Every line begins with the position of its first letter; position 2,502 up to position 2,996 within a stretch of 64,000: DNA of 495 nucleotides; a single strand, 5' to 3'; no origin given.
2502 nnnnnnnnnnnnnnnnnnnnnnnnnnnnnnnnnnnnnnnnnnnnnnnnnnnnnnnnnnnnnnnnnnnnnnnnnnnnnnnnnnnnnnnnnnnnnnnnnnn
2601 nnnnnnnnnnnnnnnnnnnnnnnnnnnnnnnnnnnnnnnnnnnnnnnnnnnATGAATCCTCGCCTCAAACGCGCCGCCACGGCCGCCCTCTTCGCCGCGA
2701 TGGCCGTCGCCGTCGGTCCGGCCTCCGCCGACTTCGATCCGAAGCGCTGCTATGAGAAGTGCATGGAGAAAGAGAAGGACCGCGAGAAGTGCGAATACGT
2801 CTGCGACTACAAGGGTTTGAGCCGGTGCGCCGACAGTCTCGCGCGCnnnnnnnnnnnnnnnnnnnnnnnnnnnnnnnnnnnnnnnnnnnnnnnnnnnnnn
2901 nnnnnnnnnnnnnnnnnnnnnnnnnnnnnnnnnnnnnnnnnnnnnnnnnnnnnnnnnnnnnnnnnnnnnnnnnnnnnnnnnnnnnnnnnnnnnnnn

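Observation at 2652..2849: Secreted micro-protein with an alpha-hairpinin-like CxxxC-x9-CxxxC motif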

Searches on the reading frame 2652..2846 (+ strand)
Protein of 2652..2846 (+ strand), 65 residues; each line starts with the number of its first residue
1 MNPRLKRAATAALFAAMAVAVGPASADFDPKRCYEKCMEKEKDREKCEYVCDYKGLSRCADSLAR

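Call 5: search_protein_families(library=pfam, proteins=[window:2652-2846:+], max_evalue=1)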
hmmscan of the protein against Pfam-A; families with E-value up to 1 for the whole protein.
window:2652-2846:+ (65 aa): 2 families
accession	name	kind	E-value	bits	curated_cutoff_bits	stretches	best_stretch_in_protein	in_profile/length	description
PF25676.1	T4_Spackle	-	0.031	15.3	27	1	5-44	1-39/96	Bacteriophage T4 Spackle protein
PF12071.13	DUF3551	-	0.039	14.5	26.5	1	8-60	8-53/78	Protein of unknown function (DUF3551)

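Call 6: search_protein_families(library=ncbifam, proteins=[window:2652-2846:+], max_evalue=1)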
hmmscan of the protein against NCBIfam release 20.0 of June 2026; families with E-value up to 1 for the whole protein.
window:2652-2846:+ (65 aa): 0 families

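Call 7: find_homologous_proteins(query=window:2652-2846:+, max_evalue=0.01)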
Query window:2652-2846:+ (65 aa): 2 proteins with E <= 0.01 among 3 candidates.
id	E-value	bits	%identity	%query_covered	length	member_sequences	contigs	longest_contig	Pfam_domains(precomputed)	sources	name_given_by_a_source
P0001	6.9e-36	138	100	100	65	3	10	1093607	-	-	-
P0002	2.9e-21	92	74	88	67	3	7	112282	-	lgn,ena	-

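Call 9: find_encoding_contigs(protein=P0002, flank=5000, max_places=6)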
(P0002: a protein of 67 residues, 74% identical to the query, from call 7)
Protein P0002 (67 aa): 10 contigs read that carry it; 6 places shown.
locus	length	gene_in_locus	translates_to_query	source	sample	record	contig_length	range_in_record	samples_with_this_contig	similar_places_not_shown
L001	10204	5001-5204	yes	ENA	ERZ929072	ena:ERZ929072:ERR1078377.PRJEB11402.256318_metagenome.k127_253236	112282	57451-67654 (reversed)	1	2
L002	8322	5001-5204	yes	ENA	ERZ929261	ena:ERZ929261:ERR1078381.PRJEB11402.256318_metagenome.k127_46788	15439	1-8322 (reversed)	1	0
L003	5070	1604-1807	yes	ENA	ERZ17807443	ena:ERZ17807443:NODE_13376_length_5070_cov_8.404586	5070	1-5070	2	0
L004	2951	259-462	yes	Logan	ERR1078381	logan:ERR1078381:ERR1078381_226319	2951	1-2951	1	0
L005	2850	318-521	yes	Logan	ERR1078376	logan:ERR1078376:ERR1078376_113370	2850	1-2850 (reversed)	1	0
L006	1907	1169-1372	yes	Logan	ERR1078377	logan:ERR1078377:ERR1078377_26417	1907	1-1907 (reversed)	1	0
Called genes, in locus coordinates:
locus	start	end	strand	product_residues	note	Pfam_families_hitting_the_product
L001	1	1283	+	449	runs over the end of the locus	PF08924:Rv2525c_GlyHyd-like, PF08239:SH3_3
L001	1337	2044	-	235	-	PF00702:Hydrolase, PF13419:HAD_2 (faint), PF13242:Hydrolase_like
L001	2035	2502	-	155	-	PF04073:tRNA_edit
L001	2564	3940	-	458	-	PF00202:Aminotran_3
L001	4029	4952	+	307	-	PF00126:HTH_1, PF03466:LysR_substrate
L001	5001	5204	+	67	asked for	-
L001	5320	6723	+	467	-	PF01734:Patatin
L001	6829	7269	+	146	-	PF13274:SocA_Panacea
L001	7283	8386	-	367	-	PF00724:Oxidored_FMN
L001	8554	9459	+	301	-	PF00126:HTH_1, PF03466:LysR_substrate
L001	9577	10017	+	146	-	PF13274:SocA_Panacea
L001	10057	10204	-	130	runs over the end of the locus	PF04828:GFA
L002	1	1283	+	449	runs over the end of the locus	PF08924:Rv2525c_GlyHyd-like, PF08239:SH3_3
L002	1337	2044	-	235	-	PF00702:Hydrolase, PF13419:HAD_2 (faint), PF13242:Hydrolase_like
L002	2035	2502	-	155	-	PF04073:tRNA_edit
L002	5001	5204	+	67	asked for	-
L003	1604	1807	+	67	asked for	-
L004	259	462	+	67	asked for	-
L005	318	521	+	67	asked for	-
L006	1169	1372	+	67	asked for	-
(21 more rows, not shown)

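Call 10: find_related_loci(query=window:2652-2846:+, collection=genome_contigs, flank=4000)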
Query window:2652-2846:+ (65 aa) in genome_contigs; peptide patterns used: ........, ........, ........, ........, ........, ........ (x = any residue, [..] = any of these).
600 stretches matched a pattern, but none encodes a relative of the query by tblastn (E <= 1e-3).

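Call 18: find_encoding_contigs(protein=P0001, flank=4000, max_places=8)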
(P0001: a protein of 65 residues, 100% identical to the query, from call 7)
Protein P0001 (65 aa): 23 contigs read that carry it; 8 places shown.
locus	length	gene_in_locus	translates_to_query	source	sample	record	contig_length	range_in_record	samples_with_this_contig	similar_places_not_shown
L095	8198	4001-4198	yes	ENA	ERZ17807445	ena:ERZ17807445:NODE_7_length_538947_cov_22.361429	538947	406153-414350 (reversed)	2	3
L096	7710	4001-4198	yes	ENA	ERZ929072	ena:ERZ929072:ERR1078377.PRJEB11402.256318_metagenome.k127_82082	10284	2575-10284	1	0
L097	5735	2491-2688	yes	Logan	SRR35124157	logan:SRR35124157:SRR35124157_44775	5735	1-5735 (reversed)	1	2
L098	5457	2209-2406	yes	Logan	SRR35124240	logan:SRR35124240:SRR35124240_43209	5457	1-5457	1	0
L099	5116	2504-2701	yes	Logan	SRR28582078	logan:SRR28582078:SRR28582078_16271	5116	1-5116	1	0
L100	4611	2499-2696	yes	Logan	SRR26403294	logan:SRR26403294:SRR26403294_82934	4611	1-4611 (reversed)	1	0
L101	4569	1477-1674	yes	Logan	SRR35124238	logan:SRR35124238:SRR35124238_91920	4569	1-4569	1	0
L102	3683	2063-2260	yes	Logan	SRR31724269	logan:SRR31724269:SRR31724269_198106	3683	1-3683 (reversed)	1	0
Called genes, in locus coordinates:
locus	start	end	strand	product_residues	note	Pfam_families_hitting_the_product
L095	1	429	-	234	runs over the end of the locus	PF00702:Hydrolase, PF13242:Hydrolase_like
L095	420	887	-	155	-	PF04073:tRNA_edit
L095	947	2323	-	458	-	PF00202:Aminotran_3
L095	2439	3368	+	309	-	PF00126:HTH_1, PF03466:LysR_substrate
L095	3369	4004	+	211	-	PF07894:SACK1 (weak), PF13091:PLDc_2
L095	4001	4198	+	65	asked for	-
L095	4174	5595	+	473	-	PF01734:Patatin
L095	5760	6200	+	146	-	PF13274:SocA_Panacea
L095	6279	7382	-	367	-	PF00724:Oxidored_FMN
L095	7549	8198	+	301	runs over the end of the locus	PF00126:HTH_1, PF03466:LysR_substrate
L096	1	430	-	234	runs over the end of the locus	PF00702:Hydrolase, PF13242:Hydrolase_like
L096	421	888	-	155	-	PF04073:tRNA_edit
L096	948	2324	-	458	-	PF00202:Aminotran_3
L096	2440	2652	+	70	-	PF00126:HTH_1 (weak)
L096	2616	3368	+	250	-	PF03466:LysR_substrate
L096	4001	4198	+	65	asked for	-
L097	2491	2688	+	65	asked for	-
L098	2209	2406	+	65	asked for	-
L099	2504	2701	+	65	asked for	-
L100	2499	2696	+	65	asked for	-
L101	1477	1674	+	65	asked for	-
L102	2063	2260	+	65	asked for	-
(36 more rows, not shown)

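Call 25: list_cluster_members(proteins=[P0001, P0002])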
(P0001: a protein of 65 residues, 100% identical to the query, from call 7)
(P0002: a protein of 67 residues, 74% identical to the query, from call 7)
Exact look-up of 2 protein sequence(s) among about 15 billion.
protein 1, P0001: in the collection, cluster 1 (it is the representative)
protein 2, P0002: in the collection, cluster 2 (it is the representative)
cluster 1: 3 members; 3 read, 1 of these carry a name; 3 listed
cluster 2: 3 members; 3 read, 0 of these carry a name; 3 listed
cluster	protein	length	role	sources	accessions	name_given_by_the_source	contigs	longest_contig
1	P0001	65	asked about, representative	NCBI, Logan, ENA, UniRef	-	-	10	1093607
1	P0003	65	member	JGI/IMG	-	hypothetical protein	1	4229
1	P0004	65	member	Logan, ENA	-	-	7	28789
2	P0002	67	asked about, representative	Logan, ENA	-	-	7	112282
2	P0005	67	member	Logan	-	-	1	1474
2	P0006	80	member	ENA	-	-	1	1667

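Call 31: predict_structure(alignment_id=A1)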
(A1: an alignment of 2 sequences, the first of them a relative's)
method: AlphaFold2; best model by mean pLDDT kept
length: 65 residues; sequences in the alignment: 2
mean_pLDDT: 64.9   pTM: 0.44
mean pLDDT of the five models: 64.9, 62.0, 61.5, 60.5, 56.2
residues with pLDDT >= 90: 2; 70-90: 24; 50-70: 16; < 50: 23
segments of 3 or more residues with pLDDT < 50: 1-14, 16-23
pLDDT, mean of each block of 10 residues (from residue 1): 45 44 57 86 87 72 61
secondary structure, 60 per line:
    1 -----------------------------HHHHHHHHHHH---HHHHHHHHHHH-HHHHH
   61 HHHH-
elements in order: H30-40 H44-54 H56-64

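Call 34: search_protein_representatives(alignment_id=A1)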
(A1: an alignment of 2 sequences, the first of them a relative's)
Query: 2 sequences, 71 profile positions. Proteins with E-value up to 0.001 (for the whole library): 14; up to 1e-10: 3; up to 1e-30: 1. The best 14 are listed.
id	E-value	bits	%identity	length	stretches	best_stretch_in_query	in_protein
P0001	8.9e-37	140.8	-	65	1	1-71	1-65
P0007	3.5e-16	74.9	-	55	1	1-54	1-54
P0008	2.9e-13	65.5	-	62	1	11-54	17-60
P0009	2.9e-09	52.7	-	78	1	12-58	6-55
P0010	1.7e-06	43.8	-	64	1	3-54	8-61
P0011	2.0e-06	43.6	-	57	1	13-52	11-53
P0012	2.8e-06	43.1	-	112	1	8-52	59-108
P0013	9.0e-06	41.5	-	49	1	12-54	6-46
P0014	4.2e-05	39.3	-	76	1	14-54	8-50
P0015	5.6e-05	39.0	-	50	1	12-52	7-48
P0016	3.4e-04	36.4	-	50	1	11-54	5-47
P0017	3.7e-04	36.3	-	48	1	15-52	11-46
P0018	5.4e-04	35.8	-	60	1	9-53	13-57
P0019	6.7e-04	35.5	-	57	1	26-54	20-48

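Call 35: fold_search(model_id=the predicted structure, library=pdb)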
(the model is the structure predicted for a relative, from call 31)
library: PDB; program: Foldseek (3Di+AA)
matches with E <= 10: 3; with E <= 0.001: 0
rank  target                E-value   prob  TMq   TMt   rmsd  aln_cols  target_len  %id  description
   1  6vz0_B                3.4e+00  0.30  0.35  0.31   4.6        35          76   26  C-terminal domain of mouse surfactant protein B crystallized at high pH (released 2020-11-25)
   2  6vz0_A                3.4e+00  0.20  0.36  0.32   9.4        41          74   22  C-terminal domain of mouse surfactant protein B crystallized at high pH (released 2020-11-25)
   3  2hz2                  7.8e+00  0.04  0.24  0.16   5.0        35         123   14  The x-ray crystal structure of ferric Synechocystis hemoglobin H117A mutant with a covalent linkage (released 2006-08-29)

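Call 38: find_homologous_proteins(query=A2, max_evalue=0.01)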
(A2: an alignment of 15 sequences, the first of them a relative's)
Query A2 (15 sequences) (65 aa, profile of the alignment): 29 proteins with E <= 0.01 among 890 candidates.
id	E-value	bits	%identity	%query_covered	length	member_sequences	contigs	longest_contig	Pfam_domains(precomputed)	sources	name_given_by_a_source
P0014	7.7e-20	88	45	62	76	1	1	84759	-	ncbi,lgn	-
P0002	5.1e-19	86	74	88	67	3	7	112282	-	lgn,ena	-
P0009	3.8e-18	83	52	63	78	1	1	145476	-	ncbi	ncbi:MAG: hypothetical protein V4484_06400 [Pseudomonadota bacterium]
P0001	1.1e-17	81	100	100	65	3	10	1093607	-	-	-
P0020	1.9e-16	77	32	72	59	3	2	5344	-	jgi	jgi:hypothetical protein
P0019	2.8e-16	77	32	72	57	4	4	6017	-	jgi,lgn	jgi:hypothetical protein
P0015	4.1e-16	76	43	63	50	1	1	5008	-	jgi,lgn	jgi:hypothetical protein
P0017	1.1e-15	75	41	60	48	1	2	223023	-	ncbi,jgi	ncbi:hypothetical protein ACO0LL_24400 [Undibacterium sp. TC4M20W]|jgi:hypothetical protein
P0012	2.3e-15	74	51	54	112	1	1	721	-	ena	-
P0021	4.1e-15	73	38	72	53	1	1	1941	-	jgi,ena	-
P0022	5.4e-15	73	44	60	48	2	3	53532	-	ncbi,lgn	-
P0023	7.4e-15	72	44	60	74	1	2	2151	-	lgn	-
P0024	7.9e-15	72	44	63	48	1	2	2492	-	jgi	jgi:hypothetical protein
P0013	8.8e-15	72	44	66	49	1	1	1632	-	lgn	-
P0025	1.0e-14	72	46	63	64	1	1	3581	-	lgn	-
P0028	4.8e-14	70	46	63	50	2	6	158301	-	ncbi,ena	-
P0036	5.3e-9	54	58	40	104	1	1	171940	-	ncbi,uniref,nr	ncbi:hypothetical protein [Rugamonas aquatica]|uniref:Uncharacterized protein n=1 Tax=Rugamonas aqua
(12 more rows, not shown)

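Call 39: find_encoding_contigs(protein=P0014, flank=5000, max_places=2)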
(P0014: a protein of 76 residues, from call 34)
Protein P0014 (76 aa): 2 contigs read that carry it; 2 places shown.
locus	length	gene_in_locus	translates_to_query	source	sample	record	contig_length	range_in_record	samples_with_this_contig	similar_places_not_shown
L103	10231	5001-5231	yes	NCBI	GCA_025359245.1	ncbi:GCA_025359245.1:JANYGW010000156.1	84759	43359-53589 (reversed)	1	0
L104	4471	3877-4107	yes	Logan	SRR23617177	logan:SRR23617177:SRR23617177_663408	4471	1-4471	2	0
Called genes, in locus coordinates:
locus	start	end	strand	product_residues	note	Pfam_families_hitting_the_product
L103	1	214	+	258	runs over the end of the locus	PF08543:Phos_pyr_kin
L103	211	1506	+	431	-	PF00202:Aminotran_3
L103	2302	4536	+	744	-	PF07715:Plug, PF00593:TonB_dep_Rec_b-barrel, PF14905:OMP_b-brl_3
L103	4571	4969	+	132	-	PF00462:Glutaredoxin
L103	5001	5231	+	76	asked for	-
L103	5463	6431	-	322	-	PF01544:CorA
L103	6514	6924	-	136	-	-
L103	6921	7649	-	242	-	PF00912:Transgly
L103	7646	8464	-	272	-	PF08501:Shikimate_dh_N, PF01488:Shikimate_DH, PF18317:SDH_C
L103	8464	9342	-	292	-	PF13103:TonB_2 (weak), PF03544:TonB_C (weak)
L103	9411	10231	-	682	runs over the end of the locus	PF00773:RNB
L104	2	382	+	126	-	?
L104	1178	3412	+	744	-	PF07715:Plug, PF00593:TonB_dep_Rec_b-barrel, PF14905:OMP_b-brl_3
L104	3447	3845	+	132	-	PF00462:Glutaredoxin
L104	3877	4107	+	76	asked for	-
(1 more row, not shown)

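Call 40: find_encoding_contigs(protein=P0009, flank=5000, max_places=2)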
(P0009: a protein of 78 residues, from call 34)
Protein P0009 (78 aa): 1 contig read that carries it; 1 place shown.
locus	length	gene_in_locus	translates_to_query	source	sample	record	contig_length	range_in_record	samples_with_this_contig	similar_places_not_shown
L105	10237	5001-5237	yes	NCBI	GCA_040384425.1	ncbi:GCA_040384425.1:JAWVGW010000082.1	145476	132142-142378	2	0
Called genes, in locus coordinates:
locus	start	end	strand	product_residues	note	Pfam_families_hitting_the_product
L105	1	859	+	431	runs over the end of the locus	PF00202:Aminotran_3, PF00155:Aminotran_1_2 (faint)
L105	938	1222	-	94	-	PF15781:ParE-like_toxin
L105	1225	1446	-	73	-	PF11903:ParD_like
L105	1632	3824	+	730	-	PF07715:Plug, PF00593:TonB_dep_Rec_b-barrel, PF14905:OMP_b-brl_3 (weak)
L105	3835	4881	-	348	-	PF01385:OrfB_IS605, PF07282:Cas12f1-like_TNB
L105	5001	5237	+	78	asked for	-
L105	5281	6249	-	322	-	PF01544:CorA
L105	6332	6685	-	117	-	-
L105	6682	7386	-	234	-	PF00912:Transgly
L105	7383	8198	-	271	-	PF08501:Shikimate_dh_N, PF01488:Shikimate_DH, PF18317:SDH_C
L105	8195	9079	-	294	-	PF13103:TonB_2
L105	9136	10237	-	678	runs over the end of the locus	PF00773:RNB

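Call 41: find_encoding_contigs(protein=P0017, flank=5000, max_places=2)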
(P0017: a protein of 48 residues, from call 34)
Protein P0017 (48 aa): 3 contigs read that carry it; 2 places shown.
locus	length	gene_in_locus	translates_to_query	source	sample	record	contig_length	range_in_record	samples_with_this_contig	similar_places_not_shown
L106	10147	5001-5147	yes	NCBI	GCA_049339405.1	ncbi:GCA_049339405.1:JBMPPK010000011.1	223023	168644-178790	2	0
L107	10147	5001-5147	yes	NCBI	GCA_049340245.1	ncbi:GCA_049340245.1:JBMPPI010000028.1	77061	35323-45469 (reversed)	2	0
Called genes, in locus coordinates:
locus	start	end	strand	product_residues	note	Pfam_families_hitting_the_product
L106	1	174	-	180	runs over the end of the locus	-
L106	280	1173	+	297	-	PF00126:HTH_1, PF03466:LysR_substrate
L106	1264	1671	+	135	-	PF01042:Ribonuc_L-PSP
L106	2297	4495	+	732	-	PF07715:Plug (weak), PF00593:TonB_dep_Rec_b-barrel, PF14905:OMP_b-brl_3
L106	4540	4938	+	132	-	PF00462:Glutaredoxin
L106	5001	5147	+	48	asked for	-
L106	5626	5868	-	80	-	PF02604:PhdYeFM_antitox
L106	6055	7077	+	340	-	PF00445:Ribonuclease_T2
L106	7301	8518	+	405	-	-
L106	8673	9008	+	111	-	-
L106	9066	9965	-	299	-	-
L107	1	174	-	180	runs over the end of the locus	-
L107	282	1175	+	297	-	PF00126:HTH_1, PF03466:LysR_substrate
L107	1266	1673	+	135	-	PF01042:Ribonuc_L-PSP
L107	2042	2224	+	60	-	-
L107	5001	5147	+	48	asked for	-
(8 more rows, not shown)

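Call 42: find_encoding_contigs(protein=P0028, flank=5000, max_places=2)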
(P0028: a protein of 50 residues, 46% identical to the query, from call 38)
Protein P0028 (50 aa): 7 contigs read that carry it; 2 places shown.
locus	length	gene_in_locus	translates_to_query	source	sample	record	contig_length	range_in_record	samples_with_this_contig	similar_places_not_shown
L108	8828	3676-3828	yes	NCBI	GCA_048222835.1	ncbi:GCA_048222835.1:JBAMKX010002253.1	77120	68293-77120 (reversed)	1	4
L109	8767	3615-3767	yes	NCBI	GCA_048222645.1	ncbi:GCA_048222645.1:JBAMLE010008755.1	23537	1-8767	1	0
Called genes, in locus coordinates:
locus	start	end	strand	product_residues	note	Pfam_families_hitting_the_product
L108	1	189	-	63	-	?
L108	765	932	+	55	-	-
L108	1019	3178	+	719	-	PF07715:Plug (weak), PF00593:TonB_dep_Rec_b-barrel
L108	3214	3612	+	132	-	PF00462:Glutaredoxin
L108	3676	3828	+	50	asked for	-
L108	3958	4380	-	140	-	PF02823:ATP-synt_DE_N, PF00401:ATP-synt_DE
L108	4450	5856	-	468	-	PF02874:ATP-synt_ab_N, PF00006:ATP-synt_ab, PF22919:ATP-synt_VA_C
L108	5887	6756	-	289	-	PF00231:ATP-synt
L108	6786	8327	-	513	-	PF02874:ATP-synt_ab_N, PF00006:ATP-synt_ab, PF00306:ATP-synt_ab_C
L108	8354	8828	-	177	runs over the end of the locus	PF00213:OSCP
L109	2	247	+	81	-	?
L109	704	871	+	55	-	-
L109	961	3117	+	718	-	PF07715:Plug (weak), PF00593:TonB_dep_Rec_b-barrel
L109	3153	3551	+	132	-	PF00462:Glutaredoxin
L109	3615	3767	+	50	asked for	-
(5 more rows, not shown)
